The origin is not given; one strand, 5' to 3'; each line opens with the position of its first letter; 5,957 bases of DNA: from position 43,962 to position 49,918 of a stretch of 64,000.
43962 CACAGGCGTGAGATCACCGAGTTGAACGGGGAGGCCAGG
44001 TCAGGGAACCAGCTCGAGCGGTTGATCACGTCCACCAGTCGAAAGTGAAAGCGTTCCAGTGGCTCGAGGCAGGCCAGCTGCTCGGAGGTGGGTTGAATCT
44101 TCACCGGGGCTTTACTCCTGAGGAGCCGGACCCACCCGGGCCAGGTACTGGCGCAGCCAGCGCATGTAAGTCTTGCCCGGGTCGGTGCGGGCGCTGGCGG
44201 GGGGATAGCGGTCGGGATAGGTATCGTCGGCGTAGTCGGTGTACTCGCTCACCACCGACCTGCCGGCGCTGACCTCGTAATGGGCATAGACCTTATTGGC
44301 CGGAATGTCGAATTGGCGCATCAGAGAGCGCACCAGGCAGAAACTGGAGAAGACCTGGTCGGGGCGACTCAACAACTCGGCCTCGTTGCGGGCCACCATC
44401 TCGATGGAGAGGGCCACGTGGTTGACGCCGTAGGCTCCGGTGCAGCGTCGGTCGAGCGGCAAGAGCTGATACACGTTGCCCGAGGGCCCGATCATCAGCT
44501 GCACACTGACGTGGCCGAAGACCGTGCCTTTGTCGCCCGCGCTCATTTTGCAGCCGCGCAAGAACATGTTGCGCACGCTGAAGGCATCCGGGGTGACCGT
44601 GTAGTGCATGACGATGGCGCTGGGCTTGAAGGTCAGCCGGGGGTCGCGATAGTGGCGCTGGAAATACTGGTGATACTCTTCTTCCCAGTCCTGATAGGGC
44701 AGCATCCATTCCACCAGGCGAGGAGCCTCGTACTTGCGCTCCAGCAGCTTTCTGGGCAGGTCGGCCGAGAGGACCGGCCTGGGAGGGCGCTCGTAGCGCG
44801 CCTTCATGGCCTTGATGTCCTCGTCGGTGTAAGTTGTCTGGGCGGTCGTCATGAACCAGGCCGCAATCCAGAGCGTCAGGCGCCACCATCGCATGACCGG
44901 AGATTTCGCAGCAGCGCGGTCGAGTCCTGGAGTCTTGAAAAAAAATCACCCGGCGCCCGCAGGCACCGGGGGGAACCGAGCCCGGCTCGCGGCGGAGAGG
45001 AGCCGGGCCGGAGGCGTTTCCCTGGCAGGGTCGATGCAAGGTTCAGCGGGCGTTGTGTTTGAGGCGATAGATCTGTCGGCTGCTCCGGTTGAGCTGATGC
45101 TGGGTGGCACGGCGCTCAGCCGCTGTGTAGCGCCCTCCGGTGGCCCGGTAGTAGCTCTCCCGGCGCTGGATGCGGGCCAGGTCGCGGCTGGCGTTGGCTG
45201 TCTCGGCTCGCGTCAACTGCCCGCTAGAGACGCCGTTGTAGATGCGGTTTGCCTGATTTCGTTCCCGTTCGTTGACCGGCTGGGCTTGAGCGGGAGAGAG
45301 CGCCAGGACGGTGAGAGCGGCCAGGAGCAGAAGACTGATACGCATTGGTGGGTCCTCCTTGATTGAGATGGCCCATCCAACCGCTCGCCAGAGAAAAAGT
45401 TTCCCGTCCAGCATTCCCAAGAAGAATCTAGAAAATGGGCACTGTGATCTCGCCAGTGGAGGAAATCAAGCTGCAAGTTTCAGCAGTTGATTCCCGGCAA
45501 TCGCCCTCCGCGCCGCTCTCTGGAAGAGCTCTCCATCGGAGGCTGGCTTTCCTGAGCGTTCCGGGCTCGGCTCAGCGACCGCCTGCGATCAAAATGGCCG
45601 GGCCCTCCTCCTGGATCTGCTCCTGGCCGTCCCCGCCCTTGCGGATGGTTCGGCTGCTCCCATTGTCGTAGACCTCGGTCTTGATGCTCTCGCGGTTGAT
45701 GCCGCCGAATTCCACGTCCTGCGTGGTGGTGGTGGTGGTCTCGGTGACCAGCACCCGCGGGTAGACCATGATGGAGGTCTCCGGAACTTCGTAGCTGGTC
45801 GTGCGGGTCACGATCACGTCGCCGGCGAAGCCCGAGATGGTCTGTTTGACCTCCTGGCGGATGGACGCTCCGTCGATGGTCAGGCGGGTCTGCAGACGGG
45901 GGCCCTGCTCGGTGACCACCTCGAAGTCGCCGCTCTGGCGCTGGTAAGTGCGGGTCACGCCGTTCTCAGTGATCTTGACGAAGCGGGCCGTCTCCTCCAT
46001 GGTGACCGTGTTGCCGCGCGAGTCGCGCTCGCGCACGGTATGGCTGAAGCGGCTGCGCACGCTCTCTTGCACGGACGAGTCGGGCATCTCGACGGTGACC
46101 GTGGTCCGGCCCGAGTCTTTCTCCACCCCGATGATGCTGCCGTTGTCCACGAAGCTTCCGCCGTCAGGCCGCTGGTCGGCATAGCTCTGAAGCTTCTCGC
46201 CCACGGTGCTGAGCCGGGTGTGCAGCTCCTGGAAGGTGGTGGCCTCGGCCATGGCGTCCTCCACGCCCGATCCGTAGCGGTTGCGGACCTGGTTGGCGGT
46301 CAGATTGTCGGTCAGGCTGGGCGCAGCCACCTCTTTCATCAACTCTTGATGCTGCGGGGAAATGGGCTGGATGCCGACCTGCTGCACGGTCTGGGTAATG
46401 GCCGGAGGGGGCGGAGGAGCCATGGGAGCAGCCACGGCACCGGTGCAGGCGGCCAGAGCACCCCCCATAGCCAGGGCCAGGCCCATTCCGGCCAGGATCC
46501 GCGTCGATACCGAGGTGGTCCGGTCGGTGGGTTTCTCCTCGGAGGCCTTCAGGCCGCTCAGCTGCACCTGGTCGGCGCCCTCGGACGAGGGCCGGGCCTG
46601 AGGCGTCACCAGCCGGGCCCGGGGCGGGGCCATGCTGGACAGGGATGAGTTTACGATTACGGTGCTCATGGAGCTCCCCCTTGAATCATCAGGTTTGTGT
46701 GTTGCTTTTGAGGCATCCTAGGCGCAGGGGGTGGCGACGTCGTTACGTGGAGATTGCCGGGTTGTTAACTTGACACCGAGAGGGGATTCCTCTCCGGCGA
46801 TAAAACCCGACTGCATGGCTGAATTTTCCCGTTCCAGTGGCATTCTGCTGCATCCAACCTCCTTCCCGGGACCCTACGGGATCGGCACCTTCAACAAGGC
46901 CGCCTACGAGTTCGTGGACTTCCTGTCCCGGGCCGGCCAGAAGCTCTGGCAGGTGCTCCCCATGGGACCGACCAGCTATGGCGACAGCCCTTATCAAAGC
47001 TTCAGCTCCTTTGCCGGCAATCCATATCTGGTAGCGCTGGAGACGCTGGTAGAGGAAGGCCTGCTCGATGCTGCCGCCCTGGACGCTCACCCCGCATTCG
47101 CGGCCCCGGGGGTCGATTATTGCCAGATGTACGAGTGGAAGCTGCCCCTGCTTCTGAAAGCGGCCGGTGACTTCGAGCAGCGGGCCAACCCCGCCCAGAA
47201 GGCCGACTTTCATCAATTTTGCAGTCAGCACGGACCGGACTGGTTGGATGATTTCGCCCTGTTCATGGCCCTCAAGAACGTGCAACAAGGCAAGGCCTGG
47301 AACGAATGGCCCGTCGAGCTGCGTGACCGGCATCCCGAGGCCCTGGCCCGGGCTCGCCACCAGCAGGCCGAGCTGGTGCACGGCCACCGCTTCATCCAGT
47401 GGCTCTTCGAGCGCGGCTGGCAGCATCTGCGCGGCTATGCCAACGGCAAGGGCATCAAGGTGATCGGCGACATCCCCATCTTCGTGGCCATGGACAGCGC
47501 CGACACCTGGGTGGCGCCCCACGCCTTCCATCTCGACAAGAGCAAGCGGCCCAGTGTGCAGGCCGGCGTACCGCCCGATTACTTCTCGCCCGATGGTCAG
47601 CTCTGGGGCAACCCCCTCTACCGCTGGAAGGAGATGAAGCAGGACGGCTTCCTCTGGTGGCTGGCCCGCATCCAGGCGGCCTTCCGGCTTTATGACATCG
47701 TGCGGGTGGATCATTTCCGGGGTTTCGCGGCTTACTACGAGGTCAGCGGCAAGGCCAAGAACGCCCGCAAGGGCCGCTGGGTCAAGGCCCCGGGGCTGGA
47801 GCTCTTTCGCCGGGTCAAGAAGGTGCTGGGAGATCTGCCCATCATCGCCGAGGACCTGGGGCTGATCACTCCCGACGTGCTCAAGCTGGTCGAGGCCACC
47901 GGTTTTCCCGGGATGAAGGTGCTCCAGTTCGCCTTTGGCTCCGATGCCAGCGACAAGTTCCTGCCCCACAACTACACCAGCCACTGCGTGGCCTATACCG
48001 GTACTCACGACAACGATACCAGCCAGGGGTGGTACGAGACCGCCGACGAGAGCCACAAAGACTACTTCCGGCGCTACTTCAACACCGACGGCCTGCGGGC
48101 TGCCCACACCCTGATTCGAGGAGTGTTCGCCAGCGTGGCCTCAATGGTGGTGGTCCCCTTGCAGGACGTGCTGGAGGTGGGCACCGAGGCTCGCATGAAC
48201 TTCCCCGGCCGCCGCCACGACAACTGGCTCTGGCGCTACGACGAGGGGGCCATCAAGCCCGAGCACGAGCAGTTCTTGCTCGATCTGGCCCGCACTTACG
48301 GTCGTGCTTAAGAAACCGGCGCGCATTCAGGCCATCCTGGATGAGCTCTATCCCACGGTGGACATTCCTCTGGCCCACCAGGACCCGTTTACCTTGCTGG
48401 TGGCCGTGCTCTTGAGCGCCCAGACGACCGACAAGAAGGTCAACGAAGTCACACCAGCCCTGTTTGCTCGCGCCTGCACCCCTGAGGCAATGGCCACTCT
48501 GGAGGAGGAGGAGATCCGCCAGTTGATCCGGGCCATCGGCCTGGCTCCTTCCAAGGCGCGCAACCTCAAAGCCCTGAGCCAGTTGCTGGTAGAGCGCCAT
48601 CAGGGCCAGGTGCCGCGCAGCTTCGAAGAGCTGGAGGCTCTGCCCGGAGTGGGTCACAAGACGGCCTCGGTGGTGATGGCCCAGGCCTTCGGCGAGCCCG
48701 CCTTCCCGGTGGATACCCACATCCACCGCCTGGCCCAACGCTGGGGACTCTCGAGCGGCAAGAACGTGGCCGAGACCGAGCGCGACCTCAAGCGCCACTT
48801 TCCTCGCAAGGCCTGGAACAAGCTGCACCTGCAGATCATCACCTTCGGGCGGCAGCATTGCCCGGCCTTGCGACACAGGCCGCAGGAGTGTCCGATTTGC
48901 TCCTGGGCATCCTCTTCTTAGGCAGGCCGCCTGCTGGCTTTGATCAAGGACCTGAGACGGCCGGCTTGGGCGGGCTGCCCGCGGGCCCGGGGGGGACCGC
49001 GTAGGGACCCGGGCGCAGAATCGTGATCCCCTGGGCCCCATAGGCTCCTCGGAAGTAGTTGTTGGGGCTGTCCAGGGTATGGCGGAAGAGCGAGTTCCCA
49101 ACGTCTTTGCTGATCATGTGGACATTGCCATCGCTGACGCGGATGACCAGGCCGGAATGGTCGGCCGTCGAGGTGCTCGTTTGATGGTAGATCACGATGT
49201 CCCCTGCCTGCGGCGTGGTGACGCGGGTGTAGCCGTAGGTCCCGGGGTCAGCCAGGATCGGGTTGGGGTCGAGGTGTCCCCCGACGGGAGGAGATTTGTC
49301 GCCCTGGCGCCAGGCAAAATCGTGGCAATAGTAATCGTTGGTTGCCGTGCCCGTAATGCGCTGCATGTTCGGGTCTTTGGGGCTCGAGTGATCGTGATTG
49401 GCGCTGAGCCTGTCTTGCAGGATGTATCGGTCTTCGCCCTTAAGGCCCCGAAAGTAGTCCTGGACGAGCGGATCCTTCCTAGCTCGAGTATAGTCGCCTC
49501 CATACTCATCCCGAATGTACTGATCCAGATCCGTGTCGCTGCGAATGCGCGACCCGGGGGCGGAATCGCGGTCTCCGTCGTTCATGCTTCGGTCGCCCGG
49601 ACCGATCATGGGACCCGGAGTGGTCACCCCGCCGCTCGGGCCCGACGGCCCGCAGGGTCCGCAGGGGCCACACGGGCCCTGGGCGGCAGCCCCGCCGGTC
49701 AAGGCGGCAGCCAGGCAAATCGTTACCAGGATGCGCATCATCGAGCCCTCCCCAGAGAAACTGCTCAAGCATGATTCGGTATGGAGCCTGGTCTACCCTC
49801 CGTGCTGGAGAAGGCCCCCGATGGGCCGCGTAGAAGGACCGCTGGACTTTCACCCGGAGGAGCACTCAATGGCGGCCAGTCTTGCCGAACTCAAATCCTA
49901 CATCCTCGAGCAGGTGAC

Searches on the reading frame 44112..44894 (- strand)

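Call 28: search_protein_families(library=pfam, proteins=[window:44112-44894:-], max_evalue=0.001)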
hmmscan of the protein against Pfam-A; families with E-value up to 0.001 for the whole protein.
window:44112-44894:- (260 aa): 1 family
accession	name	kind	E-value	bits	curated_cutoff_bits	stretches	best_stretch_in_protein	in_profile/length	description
PF01510.30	Amidase_2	-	1.2e-13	51.9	26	1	90-208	4-122/131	N-acetylmuramoyl-L-alanine amidase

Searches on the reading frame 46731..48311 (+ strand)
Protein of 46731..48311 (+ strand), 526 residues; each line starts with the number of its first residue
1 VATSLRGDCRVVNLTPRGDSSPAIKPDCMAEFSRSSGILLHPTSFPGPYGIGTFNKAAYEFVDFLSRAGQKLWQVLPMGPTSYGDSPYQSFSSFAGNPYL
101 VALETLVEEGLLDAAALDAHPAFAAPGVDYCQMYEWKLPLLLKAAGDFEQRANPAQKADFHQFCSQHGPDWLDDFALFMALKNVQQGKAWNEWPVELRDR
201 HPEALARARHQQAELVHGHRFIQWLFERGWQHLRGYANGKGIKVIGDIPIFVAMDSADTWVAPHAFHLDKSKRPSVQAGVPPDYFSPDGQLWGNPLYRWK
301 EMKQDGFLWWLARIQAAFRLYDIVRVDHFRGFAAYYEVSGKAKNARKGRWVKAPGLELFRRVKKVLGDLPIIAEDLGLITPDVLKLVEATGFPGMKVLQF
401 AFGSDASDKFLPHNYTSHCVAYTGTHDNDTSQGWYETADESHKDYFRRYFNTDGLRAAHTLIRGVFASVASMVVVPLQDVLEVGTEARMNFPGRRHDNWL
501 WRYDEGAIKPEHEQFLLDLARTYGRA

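Call 28: search_protein_families(library=pfam, proteins=[window:46731-48311:+], max_evalue=0.001)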
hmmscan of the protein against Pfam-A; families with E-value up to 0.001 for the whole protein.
window:46731-48311:+ (526 aa): 1 family
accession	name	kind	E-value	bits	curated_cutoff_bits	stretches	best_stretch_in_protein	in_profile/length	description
PF02446.23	Glyco_hydro_77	-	4.5e-175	583.4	25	1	40-507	1-463/465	4-alpha-glucanotransferase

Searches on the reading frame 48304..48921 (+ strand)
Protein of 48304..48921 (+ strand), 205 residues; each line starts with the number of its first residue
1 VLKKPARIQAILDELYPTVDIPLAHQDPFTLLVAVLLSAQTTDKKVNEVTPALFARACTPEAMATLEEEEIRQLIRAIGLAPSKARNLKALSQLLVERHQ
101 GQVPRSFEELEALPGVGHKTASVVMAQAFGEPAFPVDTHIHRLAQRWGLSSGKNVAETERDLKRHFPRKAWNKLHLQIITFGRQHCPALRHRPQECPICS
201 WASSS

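Call 28: search_protein_families(library=pfam, proteins=[window:48304-48921:+], max_evalue=0.001)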
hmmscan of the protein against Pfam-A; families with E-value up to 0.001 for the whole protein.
window:48304-48921:+ (205 aa): 2 families
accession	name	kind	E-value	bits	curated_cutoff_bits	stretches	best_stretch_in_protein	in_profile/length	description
PF00730.31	HhH-GPD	-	8.1e-27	94.1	26.2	1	33-167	1-107/108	HhH-GPD superfamily base excision DNA repair protein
PF00633.29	HHH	-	1.7e-08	34.3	24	1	98-125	1-28/30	Helix-hairpin-helix motif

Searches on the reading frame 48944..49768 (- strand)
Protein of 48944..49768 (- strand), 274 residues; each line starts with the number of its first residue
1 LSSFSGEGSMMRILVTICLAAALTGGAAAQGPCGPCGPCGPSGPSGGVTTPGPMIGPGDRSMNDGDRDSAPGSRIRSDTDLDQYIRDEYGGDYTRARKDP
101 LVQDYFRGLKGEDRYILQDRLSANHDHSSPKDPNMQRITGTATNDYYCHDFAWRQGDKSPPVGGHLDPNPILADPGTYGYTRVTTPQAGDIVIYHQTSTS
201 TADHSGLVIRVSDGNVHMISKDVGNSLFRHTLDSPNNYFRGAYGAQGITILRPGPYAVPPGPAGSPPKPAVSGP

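Call 28: search_protein_families(library=pfam, proteins=[window:48944-49768:-], max_evalue=0.001)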
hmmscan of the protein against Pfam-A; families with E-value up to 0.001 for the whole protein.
window:48944-49768:- (274 aa): 1 family
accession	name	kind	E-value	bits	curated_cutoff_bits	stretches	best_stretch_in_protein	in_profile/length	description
PF05257.22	CHAP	-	6.2e-06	27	26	1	144-219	4-78/81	CHAP domain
